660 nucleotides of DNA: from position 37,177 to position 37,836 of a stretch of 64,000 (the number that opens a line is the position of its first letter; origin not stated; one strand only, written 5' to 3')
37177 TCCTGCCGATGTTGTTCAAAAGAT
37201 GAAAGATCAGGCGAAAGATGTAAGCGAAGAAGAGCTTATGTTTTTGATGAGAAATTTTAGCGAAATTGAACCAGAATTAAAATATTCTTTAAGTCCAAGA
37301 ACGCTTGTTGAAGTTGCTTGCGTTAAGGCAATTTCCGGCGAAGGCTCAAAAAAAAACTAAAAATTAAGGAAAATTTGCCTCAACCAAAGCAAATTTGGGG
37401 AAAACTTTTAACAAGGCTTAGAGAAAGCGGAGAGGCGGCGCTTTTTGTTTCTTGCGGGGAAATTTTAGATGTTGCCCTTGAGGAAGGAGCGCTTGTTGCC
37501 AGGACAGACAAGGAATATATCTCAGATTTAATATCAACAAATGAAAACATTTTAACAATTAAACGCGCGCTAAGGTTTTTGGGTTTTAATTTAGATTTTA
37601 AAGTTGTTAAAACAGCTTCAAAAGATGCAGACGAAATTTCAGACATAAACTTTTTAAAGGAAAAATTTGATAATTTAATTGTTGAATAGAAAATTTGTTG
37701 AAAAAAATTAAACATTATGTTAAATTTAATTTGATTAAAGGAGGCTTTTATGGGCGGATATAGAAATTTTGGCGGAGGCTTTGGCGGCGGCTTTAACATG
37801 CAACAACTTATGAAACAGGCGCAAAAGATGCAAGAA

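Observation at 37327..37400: dnaX split at an A9 run: candidate programmed -1 frameshift/transcriptional slippage, or a homopolymer sequencing error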

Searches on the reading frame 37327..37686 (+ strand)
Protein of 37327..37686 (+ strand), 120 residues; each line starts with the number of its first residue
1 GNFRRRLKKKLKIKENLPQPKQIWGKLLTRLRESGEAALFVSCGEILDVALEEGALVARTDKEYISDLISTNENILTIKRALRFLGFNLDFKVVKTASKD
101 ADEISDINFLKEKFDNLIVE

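Call 3: search_protein_families(library=pfam, proteins=[window:37327-37686:+], max_evalue=0.01)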
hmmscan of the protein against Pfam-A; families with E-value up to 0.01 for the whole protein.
window:37327-37686:+ (120 aa): 0 families

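Call 24: find_homologous_proteins(query=window:37348-37686:+, max_evalue=0.001)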
Query seq(113 aa) (113 aa): 14 proteins with E <= 0.001 among 30 candidates.
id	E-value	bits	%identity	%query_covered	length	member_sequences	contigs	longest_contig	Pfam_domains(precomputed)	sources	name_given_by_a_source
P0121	3.9e-58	212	98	92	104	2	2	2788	-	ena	-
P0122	2.9e-55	202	92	92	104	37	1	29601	-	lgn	-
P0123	1.4e-42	162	74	92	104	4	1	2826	-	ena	-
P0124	3.6e-38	147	65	91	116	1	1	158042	-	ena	-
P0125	1.2e-34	136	62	100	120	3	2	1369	-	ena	-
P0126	1.1e-32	130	57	100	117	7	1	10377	-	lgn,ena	-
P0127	1.1e-31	127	62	89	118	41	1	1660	-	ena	-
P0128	1.9e-30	123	58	96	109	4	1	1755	-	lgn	-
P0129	8.2e-28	114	65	80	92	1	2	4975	-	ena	-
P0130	6.7e-27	111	63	80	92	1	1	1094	-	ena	-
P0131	4.4e-26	109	52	87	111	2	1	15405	-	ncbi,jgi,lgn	jgi:hypothetical protein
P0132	3.3e-25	106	51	87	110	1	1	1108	-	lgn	-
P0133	1.0e-24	104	57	81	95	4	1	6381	-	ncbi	-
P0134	3.0e-24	103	50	87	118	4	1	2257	-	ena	-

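Call 46: search_solved_structures(query=A4, max_evalue=10, show_alignments=2)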
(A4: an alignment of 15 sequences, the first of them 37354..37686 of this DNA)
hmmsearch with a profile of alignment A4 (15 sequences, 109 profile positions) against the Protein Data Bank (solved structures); distinct sequences matched with E-value up to 10: 10.
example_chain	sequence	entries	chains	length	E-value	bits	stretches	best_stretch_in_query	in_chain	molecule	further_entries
7dud_A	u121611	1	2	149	0.2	14.7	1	28-73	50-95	Sensor protein kinase WalK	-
2r1h_A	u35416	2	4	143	0.37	13.8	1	3-27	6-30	Hemoglobin subunit alpha-4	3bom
6nue_C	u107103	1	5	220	0.48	13.5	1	53-103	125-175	CRISPR type III-associated RAMP protein Csm3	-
6nud_C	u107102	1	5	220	0.48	13.5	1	53-103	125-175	CRISPR type III-associated RAMP protein Csm3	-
6ifk_G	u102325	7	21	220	0.48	13.5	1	53-103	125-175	Type III-A CRISPR-associated RAMP protein Csm3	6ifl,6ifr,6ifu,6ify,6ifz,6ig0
6ifn_F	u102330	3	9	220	0.48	13.5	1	53-103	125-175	Type III-A CRISPR-associated RAMP protein Csm3 | CRISPR system Cms endoribonuclease Csm3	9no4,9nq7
9no4_G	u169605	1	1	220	0.48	13.5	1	53-103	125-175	CRISPR system Cms endoribonuclease Csm3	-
6t6n_A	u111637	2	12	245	1.6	11.8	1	18-39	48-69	3-oxoacyl-[acyl-carrier protein] reductase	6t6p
7tzp_A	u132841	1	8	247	1.6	11.7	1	18-39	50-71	3-oxoacyl-ACP reductase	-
5np3_A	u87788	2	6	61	1.8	11.6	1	53-89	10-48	Abelson tyrosine-protein kinase 2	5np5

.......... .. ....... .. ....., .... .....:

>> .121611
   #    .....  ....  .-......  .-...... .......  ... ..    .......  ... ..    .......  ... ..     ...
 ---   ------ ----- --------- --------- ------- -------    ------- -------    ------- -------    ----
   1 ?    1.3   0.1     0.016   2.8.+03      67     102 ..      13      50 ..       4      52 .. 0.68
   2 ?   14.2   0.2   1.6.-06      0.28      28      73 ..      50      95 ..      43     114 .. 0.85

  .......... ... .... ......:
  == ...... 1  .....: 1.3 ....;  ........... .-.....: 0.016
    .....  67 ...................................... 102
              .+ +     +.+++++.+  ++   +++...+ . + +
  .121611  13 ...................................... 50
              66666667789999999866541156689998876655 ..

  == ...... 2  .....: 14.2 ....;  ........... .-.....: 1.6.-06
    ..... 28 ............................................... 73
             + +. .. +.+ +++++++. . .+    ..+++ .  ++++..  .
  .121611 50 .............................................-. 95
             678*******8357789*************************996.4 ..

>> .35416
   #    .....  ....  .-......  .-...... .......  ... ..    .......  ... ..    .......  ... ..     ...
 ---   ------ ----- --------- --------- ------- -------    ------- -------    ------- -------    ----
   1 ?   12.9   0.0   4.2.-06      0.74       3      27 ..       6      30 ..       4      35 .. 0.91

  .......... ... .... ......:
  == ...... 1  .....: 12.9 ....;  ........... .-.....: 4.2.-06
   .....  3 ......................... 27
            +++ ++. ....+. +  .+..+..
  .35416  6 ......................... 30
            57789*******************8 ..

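Call 55: predict_structure(alignment_id=A4)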
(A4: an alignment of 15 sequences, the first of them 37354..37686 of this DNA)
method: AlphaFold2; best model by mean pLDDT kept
length: 111 residues; sequences in the alignment: 15
mean_pLDDT: 84.6   pTM: 0.69
mean pLDDT of the five models: 84.6, 84.0, 83.4, 83.1, 80.9
residues with pLDDT >= 90: 73; 70-90: 12; 50-70: 21; < 50: 5
segments of 3 or more residues with pLDDT < 50: 1-5
pLDDT, mean of each block of 10 residues (from residue 1): 62 96 93 93 95 93 96 95 86 60 65 50
secondary structure, 60 per line:
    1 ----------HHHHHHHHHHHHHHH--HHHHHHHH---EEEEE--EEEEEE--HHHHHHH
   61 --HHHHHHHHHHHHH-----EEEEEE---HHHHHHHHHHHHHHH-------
elements in order: H11-25 H28-35 E39-43 E46-51 H54-60 H63-75 E81-86 H90-104

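Call 58: fold_search(model_id=the predicted structure, library=pdb)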
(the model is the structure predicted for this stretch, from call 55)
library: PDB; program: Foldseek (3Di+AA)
matches with E <= 10: 469; with E <= 0.001: 0
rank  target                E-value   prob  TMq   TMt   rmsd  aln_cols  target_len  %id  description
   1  4tps_D                1.5e-02  1.00  0.54  0.69   2.9        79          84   16  Sporulation Inhibitor of DNA Replication, SirA, in complex with Domain I of DnaA (released 2014-07-30)
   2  4tps_B                3.1e-02  1.00  0.57  0.75   2.3        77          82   16  Sporulation Inhibitor of DNA Replication, SirA, in complex with Domain I of DnaA (released 2014-07-30)
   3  3lno_F                5.3e-02  0.87  0.42  0.43   9.2       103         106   17  Crystal Structure of Domain of Unknown Function DUF59 from Bacillus anthracis (released 2010-02-16)
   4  9lrg                  6.4e-02  0.51  0.30  0.25   9.3        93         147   16  Crystal Structure of Thermus thermophilus KhpB/EloR (released 2025-07-23)
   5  5fku_E                6.8e-02  0.77  0.42  0.39  12.6       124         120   10  cryo-EM structure of the E. coli replicative DNA polymerase complex in DNA free state (DNA polymerase III alpha, beta, (released 2015-11-25)
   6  1uwd_MODEL_1_A        6.8e-02  0.63  0.36  0.38   8.2        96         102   12  NMR STRUCTURE OF A PROTEIN WITH UNKNOWN FUNCTION FROM THERMOTOGA MARITIMA (TM0487), WHICH BELONGS TO THE DUF59 (released 2004-12-14)
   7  8sk7_X                6.8e-02  0.35  0.22  0.33   7.0        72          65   19  Cryo-EM structure of designed Influenza HA binder, HA_20, bound to Influenza HA (Strain: Iowa43) (released 2023-06-14)
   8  3lno_D                8.3e-02  0.80  0.41  0.42   9.3       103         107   17  Crystal Structure of Domain of Unknown Function DUF59 from Bacillus anthracis (released 2010-02-16)
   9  6v39_c                8.3e-02  0.66  0.40  0.23  10.1       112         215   15  Cryo-EM structure of the Acinetobacter baumannii Ribosome: 70S with P-site tRNA (released 2020-02-05)
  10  3lno_A                9.5e-02  0.77  0.41  0.43   9.2       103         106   17  Crystal Structure of Domain of Unknown Function DUF59 from Bacillus anthracis (released 2010-02-16)
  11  8rjx_MODEL_1_A        1.0e-01  0.47  0.34  0.25  15.3       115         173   12  Solution structure of osmoregulator OsmY from E. coli. (released 2024-07-03)
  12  6ys5_d                1.1e-01  0.57  0.39  0.23   9.6       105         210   15  Acinetobacter baumannii ribosome-amikacin complex - 30S subunit head (released 2020-09-16)
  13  6mrr                  1.4e-01  0.35  0.27  0.36   5.9        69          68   17  De novo designed protein Foldit1 (released 2019-06-12)
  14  3lno_B                1.5e-01  0.66  0.40  0.41   9.7       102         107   17  Crystal Structure of Domain of Unknown Function DUF59 from Bacillus anthracis (released 2010-02-16)
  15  2jmp_MODEL_1_A        1.7e-01  0.54  0.42  0.46  11.7       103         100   12  Structure for the N-terminus of chromosomal replication initiation protein dnaA from M. genitalium (released 2007-07-17)
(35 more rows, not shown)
